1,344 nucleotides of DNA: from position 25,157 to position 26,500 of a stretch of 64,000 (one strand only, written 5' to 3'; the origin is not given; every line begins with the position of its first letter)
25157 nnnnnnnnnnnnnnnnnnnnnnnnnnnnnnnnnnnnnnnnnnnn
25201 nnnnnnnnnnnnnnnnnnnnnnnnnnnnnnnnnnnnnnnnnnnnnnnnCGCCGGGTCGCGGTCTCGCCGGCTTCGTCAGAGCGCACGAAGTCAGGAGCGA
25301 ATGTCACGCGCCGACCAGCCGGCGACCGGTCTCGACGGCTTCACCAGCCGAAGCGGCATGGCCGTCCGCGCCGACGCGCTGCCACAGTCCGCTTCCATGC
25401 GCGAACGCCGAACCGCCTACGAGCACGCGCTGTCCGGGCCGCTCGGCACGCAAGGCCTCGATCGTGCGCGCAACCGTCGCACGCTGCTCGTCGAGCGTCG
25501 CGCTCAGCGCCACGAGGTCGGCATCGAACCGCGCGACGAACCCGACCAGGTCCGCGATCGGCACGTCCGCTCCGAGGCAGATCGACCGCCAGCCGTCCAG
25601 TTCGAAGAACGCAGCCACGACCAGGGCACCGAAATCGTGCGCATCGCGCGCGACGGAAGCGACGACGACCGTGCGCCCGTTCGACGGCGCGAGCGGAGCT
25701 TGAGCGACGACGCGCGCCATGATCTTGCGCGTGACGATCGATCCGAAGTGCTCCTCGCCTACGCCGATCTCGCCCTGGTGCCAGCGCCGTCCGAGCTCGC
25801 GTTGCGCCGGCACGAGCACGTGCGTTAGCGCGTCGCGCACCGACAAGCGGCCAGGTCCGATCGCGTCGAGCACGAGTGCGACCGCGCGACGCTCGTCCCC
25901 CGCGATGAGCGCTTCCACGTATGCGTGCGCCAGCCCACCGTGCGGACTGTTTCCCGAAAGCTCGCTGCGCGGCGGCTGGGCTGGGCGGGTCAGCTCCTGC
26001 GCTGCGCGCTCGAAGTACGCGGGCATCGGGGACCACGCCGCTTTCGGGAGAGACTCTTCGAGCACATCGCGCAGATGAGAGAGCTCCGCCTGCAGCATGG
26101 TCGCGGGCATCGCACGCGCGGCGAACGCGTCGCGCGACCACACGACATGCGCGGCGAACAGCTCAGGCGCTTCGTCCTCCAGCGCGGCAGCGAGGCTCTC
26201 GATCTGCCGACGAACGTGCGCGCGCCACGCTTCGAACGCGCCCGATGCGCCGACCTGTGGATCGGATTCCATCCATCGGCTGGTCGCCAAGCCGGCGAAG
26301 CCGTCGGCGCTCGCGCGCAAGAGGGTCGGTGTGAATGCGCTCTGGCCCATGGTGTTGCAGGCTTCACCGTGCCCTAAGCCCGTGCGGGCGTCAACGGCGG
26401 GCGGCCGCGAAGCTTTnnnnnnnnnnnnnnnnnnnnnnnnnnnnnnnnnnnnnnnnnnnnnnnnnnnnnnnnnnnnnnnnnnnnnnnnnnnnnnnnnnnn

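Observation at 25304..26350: Orphan CarH-like B12 photoreceptor module inserted between the anti-sigma gene and the lipid operon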

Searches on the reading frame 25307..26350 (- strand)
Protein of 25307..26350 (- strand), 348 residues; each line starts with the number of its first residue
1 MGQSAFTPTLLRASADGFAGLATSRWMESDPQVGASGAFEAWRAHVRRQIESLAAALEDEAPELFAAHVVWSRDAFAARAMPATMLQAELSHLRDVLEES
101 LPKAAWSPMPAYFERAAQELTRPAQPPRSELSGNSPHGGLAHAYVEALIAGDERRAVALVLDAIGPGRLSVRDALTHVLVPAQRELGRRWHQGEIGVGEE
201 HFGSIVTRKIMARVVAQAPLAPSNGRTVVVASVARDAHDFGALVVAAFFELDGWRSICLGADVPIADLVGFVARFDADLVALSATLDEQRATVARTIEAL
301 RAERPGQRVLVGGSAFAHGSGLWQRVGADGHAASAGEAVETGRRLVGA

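Call 4: search_protein_families(library=pfam, proteins=[window:25307-26350:-], max_evalue=0.01)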
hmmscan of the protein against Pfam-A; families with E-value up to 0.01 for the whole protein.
window:25307-26350:- (348 aa): 2 families
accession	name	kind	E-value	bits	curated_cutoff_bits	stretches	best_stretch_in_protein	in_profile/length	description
PF02310.24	B12-binding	-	6.1e-19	68.5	32.1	1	227-338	2-119/121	B12 binding domain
PF02607.22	B12-binding_2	-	3.6e-14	53.2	23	1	141-213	2-72/74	B12 binding domain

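Call 6: find_homologous_proteins(query=window:25307-26350:-)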
Query window:25307-26350:- (348 aa): 87 proteins with E <= 0.001 among 8000 candidates.
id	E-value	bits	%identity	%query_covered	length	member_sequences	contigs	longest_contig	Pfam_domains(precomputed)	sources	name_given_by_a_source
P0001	1.2e-152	526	72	100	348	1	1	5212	PF02607.23,PF02310.25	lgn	-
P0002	7.7e-142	491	70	100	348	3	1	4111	PF02607.23,PF02310.25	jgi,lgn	jgi:methanogenic corrinoid protein MtbC1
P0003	4.2e-141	488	70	99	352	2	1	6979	PF02607.23,PF02310.25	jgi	-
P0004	2.4e-135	469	67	100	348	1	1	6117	PF02607.23,PF02310.25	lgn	-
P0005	1.9e-134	466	66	100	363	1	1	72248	PF02607.23,PF02310.25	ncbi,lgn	-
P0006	2.3e-130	453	64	99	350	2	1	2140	PF02607.23,PF02310.25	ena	-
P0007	9.3e-129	448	64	99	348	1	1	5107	PF02607.23,PF02310.25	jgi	jgi:MerR family transcriptional regulator, light-induced transcriptional regulator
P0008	2.3e-123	430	66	92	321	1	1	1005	PF02607.23,PF02310.25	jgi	jgi:methanogenic corrinoid protein MtbC1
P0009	1.1e-122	428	60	100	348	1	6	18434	PF02607.23,PF02310.25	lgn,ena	-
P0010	7.9e-120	418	62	99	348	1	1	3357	PF02607.23,PF02310.25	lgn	-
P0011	1.2e-112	395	57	100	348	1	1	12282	PF02607.23,PF02310.25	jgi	jgi:methanogenic corrinoid protein MtbC1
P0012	5.7e-108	379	56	100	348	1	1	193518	PF02607.23,PF02310.25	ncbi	-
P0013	9.0e-106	372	53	100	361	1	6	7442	PF02607.23,PF02310.25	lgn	-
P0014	1.9e-101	358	53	99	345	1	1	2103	PF02607.23,PF02310.25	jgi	jgi:methanogenic corrinoid protein MtbC1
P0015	2.7e-101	357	54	99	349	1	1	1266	PF02607.23,PF02310.25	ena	-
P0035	6.7e-78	281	47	98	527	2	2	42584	PF02607.23,PF02310.25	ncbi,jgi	ncbi:MAG: methanogenic corrinoid protein MtbC1 [Planctomycetota bacterium]|jgi:methanogenic corrinoi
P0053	3.1e-63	232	41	92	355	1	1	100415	PF02607.23,PF02310.25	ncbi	ncbi:MAG: cobalamin-dependent protein [Gammaproteobacteria bacterium]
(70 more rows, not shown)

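Call 7: search_solved_structures(query=window:25307-26350:-, max_evalue=0.01, show_alignments=3)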
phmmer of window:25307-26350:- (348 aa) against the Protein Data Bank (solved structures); distinct sequences matched with E-value up to 0.01: 23.
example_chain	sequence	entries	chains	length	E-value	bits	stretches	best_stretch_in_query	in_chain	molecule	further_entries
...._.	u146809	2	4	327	1.1e-24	90.7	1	140-318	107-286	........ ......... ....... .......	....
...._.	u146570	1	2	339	1e-19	74.4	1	145-335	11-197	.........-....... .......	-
8j2x_A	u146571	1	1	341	1e-19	74.4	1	145-335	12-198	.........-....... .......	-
8j2y_A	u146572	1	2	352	1.8e-19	73.6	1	143-340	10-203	GGDEF domain-containing protein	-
8c31_A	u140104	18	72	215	8.2e-18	68.2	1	143-314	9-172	Probable transcriptional regulator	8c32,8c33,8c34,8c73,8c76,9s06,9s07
5c8a_A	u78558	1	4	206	1.2e-17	67.6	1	143-314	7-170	Light-dependent transcriptional regulator CarH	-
5c8d_A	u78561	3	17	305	1.8e-17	67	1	139-314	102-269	Light-dependent transcriptional regulator CarH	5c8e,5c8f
3whp_A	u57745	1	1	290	1.9e-17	67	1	139-314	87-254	Probable transcriptional regulator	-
8c35_A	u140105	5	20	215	2.4e-16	63.3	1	143-314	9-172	Probable transcriptional regulator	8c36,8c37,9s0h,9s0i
4jgi_A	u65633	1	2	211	1.1e-13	54.6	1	176-347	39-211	Putative uncharacterized protein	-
1y80_A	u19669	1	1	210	3.4e-13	53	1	146-346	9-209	Predicted cobalamin binding protein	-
7te2_A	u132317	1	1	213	2.4e-08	37.1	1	148-329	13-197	AerR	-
7xcn_M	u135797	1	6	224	3.3e-07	33.3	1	178-340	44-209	Trimethylamine methyltransferase corrinoid protein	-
8ssd_A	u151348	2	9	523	2.5e-05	27.1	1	207-317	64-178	Methionine synthase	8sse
9cbp_A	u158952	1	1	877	5.1e-05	26.1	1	207-317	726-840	Methionine synthase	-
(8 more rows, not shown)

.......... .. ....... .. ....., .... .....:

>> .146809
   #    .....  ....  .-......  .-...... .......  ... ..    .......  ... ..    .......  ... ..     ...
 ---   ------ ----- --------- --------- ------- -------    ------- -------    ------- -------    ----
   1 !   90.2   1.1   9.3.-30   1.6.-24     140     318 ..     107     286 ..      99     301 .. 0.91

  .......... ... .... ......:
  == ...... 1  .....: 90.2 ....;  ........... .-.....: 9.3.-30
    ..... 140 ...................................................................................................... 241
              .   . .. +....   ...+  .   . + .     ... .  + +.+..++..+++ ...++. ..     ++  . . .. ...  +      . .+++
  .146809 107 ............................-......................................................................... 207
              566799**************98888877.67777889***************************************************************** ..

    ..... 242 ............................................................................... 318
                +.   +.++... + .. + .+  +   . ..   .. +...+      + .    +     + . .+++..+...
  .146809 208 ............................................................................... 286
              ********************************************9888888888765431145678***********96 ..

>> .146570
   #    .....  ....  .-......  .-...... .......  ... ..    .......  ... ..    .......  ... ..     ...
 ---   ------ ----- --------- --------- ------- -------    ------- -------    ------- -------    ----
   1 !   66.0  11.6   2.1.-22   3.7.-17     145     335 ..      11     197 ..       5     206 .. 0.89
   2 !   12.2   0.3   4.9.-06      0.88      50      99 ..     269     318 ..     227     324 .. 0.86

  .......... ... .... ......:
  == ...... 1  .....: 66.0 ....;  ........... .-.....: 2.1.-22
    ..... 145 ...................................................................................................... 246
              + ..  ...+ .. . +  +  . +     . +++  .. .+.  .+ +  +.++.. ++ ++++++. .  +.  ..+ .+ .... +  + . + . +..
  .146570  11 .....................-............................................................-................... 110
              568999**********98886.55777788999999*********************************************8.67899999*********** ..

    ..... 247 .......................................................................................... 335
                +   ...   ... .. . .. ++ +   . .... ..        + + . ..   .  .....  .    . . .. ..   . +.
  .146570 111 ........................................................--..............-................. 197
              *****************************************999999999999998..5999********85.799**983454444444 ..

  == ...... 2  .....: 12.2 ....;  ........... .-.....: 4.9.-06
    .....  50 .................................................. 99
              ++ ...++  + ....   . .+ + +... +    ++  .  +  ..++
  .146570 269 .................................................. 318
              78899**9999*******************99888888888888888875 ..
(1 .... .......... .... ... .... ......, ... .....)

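Call 22: predict_structure(alignment_id=A1)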
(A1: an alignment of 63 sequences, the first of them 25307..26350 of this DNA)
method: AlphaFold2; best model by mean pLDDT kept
length: 348 residues; sequences in the alignment: 63
mean_pLDDT: 94.9   pTM: 0.90
mean pLDDT of the five models: 94.9, 94.8, 94.5, 93.7, 93.0
residues with pLDDT >= 90: 317; 70-90: 26; 50-70: 3; < 50: 2
segments of 3 or more residues with pLDDT < 50: none
pLDDT, mean of each block of 10 residues (from residue 1): 78 98 96 87 97 96 96 92 95 98 97 98 91 85 97 98 92 96 96 94 97 95 98 96 98 98 98 98 96 98 98 89 95 97 93
secondary structure, 60 per line:
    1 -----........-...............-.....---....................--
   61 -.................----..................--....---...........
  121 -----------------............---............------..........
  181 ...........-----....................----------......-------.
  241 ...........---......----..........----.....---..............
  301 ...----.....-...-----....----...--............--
elements in order: H6-13 H15-29 H31-35 H39-58 H62-78 H83-100 H103-106 H110-120 H138-149 H153-164 H171-191 H197-216 E227-232 H240-251 E255-260 H265-274 E279-283 H287-303 E308-312 H322-325 E330-332 H335-346

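Call 27: fold_search(model_id=the predicted structure, library=pdb)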
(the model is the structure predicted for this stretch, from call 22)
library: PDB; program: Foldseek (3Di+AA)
matches with E <= 10: 1350; with E <= 0.001: 110
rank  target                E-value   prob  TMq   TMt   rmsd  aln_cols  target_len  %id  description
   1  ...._B                2.9e-11  1.00  0.52  0.78   3.0       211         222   32  B12-binding domain from Chloracidobacterium thermophilum MerR family protein, dark state (released 2024-11-13)
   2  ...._A                4.4e-11  1.00  0.53  0.78   2.8       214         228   32  B12-binding domain from Chloracidobacterium thermophilum MerR family protein, anaerobic light state (released 2024-11-13)
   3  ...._B                6.6e-11  1.00  0.53  0.79   2.9       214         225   32  B12-binding domain from Chloracidobacterium thermophilum MerR family protein, anaerobic light state (released 2024-11-13)
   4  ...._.                6.9e-11  1.00  0.53  0.80   2.5       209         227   32  B12-binding domain from Chloracidobacterium thermophilum MerR family protein, dark state (released 2024-11-13)
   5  5c8d_G                6.9e-11  1.00  0.50  0.64  18.6       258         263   29  Crystal structure of full-length Thermus thermophilus CarH bound to adenosylcobalamin (dark state) (released 2015-09-30)
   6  5c8d_F                8.3e-11  1.00  0.50  0.63  18.3       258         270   29  Crystal structure of full-length Thermus thermophilus CarH bound to adenosylcobalamin (dark state) (released 2015-09-30)
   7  5c8d_C                9.5e-11  1.00  0.50  0.76  18.1       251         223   29  Crystal structure of full-length Thermus thermophilus CarH bound to adenosylcobalamin (dark state) (released 2015-09-30)
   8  3whp                  1.4e-10  1.00  0.45  0.76   3.3       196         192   33  Crystal structure of the C-terminal domain of Themus thermophilus LitR in complex with cobalamin (released 2014-09-03)
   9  8c32_A                1.5e-10  1.00  0.49  0.85   2.9       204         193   32  Dark state 2.2 Angstrom crystal structure of cobalamin binding domain belonging to a light-dependent transcription reg (released 2023-08-16)
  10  5c8e_C                1.8e-10  1.00  0.49  0.60  18.0       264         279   28  Crystal structure of Thermus thermophilus CarH bound to adenosylcobalamin and a 26-bp DNA segment (released 2015-09-30)
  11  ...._B                2.0e-10  1.00  0.55  0.58   1.8       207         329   32  Saccharothrix syringae photocobilins protein, dark state (released 2024-04-10)
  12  8c76_A                2.0e-10  1.00  0.50  0.86   2.8       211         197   30  Light-state 2.5 Angstrom wild-type X-ray crystal structure of the cobalamin binding domain belonging to a light-depend (released 2023-08-09)
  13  5c8e_G                2.0e-10  1.00  0.49  0.60  18.0       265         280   28  Crystal structure of Thermus thermophilus CarH bound to adenosylcobalamin and a 26-bp DNA segment (released 2015-09-30)
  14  5c8d_D                2.1e-10  1.00  0.50  0.63  20.9       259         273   28  Crystal structure of full-length Thermus thermophilus CarH bound to adenosylcobalamin (dark state) (released 2015-09-30)
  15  5c8f                  2.1e-10  1.00  0.47  0.58  18.6       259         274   27  Crystal structure of light-exposed full-length Thermus thermophilus CarH bound to cobalamin (released 2015-09-30)
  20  5c8a_A                2.8e-10  1.00  0.49  0.84   2.8       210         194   31  Crystal structure of a truncated form of Thermus thermophilus CarH bound to adenosylcobalamin (dark state) (released 2015-09-30)
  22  8j2y_B                3.4e-10  1.00  0.55  0.59   1.8       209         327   32  Acidimicrobiaceae bacterium photocobilins protein, dark state (released 2024-04-10)
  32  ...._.                5.6e-10  1.00  0.56  0.59   1.7       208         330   30  Saccharothrix syringae photocobilins protein, dark state (released 2024-04-10)
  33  5c8a_C                5.8e-10  1.00  0.49  0.84   2.8       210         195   30  Crystal structure of a truncated form of Thermus thermophilus CarH bound to adenosylcobalamin (dark state) (released 2015-09-30)
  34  8j2y_A                6.4e-10  1.00  0.56  0.59   1.7       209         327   32  Acidimicrobiaceae bacterium photocobilins protein, dark state (released 2024-04-10)
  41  5c8a_B                1.1e-09  1.00  0.50  0.86   2.5       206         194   30  Crystal structure of a truncated form of Thermus thermophilus CarH bound to adenosylcobalamin (dark state) (released 2015-09-30)
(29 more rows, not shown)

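Call 31: find_related_loci(query=A3, collection=genome_contigs, flank=10000)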
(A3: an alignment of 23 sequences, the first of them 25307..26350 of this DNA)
Query A3 (348 aa) in genome_contigs; peptide patterns used: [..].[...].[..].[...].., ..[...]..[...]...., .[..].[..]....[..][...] (x = any residue, [..] = any of these).
407 stretches matched a pattern; 137 encode a relative of the query (tblastn E <= 1e-3); the best 80 are kept; 80 distinct loci.
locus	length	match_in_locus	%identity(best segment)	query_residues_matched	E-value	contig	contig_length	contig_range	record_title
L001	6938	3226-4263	71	1-346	2e-147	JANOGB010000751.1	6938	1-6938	MAG: Planctomycetota bacterium isolate SOY_64_metabat_319 SOY_64_k141_3440509, whole genome shotgun sequence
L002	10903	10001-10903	70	1-301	1e-128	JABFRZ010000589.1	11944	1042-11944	MAG: Planctomycetota bacterium isolate S-RSF-IL-06 seq_1399, whole genome shotgun sequence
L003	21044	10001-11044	66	1-348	1e-136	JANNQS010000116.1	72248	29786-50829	MAG: Planctomycetota bacterium isolate SOY_31_metabat_411 SOY_31_k141_1077311, whole genome shotgun sequence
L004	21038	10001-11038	52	1-346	1e-107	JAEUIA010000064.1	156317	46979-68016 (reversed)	MAG: Planctomycetota bacterium isolate new MAG-31 k141_1756546, whole genome shotgun sequence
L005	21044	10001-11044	56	1-348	3e-105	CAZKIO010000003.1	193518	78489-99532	MAG TPA_asm: uncultured Planctomycetaceae bacterium isolate SRP287453_co1_19 genome assembly, contig: NODE_53_length_193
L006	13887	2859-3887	51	4-346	3e-101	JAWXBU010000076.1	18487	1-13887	MAG: Planctomycetota bacterium isolate MP7G1.130 k99_587432, whole genome shotgun sequence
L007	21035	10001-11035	57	4-348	1e-99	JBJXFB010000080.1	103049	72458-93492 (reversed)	MAG: Planctomycetota bacterium isolate F1F2.bin.70 k127_2414562, whole genome shotgun sequence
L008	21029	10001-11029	54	6-348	2e-98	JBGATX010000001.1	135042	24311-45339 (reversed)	MAG: Planctomycetota bacterium isolate MAG_AAO_H10.88 AAOH10-88_opera_contig_674, whole genome shotgun sequence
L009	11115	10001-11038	50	1-346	4e-97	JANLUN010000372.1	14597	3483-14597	MAG: Planctomycetota bacterium isolate OTE_25_concoct_112_sub OTE_25_k141_1643721, whole genome shotgun sequence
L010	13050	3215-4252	48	4-347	1e-93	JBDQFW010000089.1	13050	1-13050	MAG: Planctomycetota bacterium isolate SFB_27D_18Oct17_20_17 NODE_89_length_13050_cov_3.316812, whole genome shotgun seq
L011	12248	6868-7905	47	4-347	3e-93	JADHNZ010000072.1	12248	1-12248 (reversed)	MAG: Planctomycetota bacterium isolate BS301-5m-G81 BS301-5m-C6916, whole genome shotgun sequence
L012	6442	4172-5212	46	3-347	1e-89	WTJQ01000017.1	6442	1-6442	MAG: Planctomycetota bacterium isolate PL36330bin_18 NODE_6441_length_6442_cov_6.213715, whole genome shotgun sequence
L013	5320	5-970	51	27-348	3e-87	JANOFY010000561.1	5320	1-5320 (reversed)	MAG: Planctomycetota bacterium isolate SOY_64_metabat_33_sub SOY_64_k141_2799549, whole genome shotgun sequence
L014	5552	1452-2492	45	1-346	8e-85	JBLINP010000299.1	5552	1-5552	MAG: Planctomycetota bacterium isolate 3300053785_213 Ga0535658_0048246, whole genome shotgun sequence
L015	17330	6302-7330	47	6-347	4e-83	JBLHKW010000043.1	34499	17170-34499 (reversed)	MAG: Planctomycetota bacterium isolate 3300054698_147 Ga0535670_0001424, whole genome shotgun sequence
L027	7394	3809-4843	37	3-346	1e-70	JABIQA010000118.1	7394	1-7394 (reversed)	MAG: Chromatiales bacterium isolate SI072_bin130 k141_382153, whole genome shotgun sequence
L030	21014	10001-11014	41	6-345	6e-70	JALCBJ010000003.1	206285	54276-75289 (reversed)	MAG: Thermoanaerobaculia bacterium isolate IB1_shallow_metabat_bins_2.tsv.009 NODE_8_length_206285_cov_20.910949, whole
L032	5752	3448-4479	39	3-345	1e-69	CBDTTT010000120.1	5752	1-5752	MAG TPA_asm: uncultured Chromatiales bacterium isolate SRR7614714_concoct_82 genome assembly, contig: ERZ23877832.7500,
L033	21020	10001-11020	40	9-347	1e-69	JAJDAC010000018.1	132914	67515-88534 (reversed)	MAG: Candidatus Krumholzibacteriota bacterium isolate OFTM315 OFTM315_17, whole genome shotgun sequence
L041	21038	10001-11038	40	6-347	6e-68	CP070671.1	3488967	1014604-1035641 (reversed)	MAG: Chromatiales bacterium isolate bin74 chromosome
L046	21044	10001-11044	42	4-347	2e-67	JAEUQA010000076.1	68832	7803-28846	MAG: Chromatiales bacterium isolate new MAG-239 k141_2282786, whole genome shotgun sequence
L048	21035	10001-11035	38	6-346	2e-67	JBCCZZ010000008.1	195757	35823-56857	MAG: Planctomycetota bacterium isolate P01_F01_bin.47 k141_3020488_length_195757_cov_22.0499, whole genome shotgun seque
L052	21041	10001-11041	41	6-348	5e-67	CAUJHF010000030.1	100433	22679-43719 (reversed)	MAG: Pseudomonadota bacterium isolate KLAP98 genome assembly, contig: KLAP98_857095, whole genome shotgun sequence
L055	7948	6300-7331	35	3-345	1e-66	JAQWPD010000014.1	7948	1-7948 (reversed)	MAG: Gammaproteobacteria bacterium isolate cluster2_bin.219 k141_4729514, whole genome shotgun sequence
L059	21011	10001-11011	39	10-343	2e-64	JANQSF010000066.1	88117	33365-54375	MAG: Phycisphaeraceae bacterium isolate IP29b_bin.9 k99_334347, whole genome shotgun sequence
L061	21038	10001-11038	40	4-347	2e-63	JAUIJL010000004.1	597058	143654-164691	MAG: Thermoanaerobaculia bacterium isolate Co_bin.310 NODE_78_length_597058_cov_5.228696, whole genome shotgun sequence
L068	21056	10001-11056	41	2-346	1e-61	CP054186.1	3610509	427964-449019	MAG: Phycisphaeraceae bacterium isolate H1_PLA1 chromosome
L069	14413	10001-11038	35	2-346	2e-61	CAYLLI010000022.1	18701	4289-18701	MAG TPA_asm: uncultured Chromatiaceae bacterium isolate SRP342821_co1_1 genome assembly, contig: NODE_2218_length_18701_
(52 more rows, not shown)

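Call 34: find_encoding_contigs(protein=P0053, flank=10000, max_places=2)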
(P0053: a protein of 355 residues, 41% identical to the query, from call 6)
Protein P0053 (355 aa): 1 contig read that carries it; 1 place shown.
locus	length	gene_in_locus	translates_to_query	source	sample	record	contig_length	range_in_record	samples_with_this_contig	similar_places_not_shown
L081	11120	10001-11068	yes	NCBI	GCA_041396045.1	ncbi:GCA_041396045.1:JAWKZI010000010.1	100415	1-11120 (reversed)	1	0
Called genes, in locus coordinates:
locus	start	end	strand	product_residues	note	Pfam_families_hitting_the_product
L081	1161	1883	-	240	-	PF11769:DUF3313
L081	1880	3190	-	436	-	PF02353:CMAS, PF08241:Methyltransf_11 (weak), PF08242:Methyltransf_12 (faint), PF13649:Methyltransf_25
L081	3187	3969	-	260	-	PF07103:DUF1365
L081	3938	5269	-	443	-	PF01266:DAO (weak), PF13450:NAD_binding_8, PF01593:Amino_oxidase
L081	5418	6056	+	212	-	PF12680:SnoaL_2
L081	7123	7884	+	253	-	PF06966:DUF1295, PF02544:Steroid_dh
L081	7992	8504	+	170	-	PF02469:Fasciclin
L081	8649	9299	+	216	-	PF07638:Sigma70_ECF, PF04542:Sigma70_r2, PF08281:Sigma70_r4_2, PF04545:Sigma70_r4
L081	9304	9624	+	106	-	-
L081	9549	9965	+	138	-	PF10099:RskA_C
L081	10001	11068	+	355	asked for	PF02607:B12-binding_2, PF02310:B12-binding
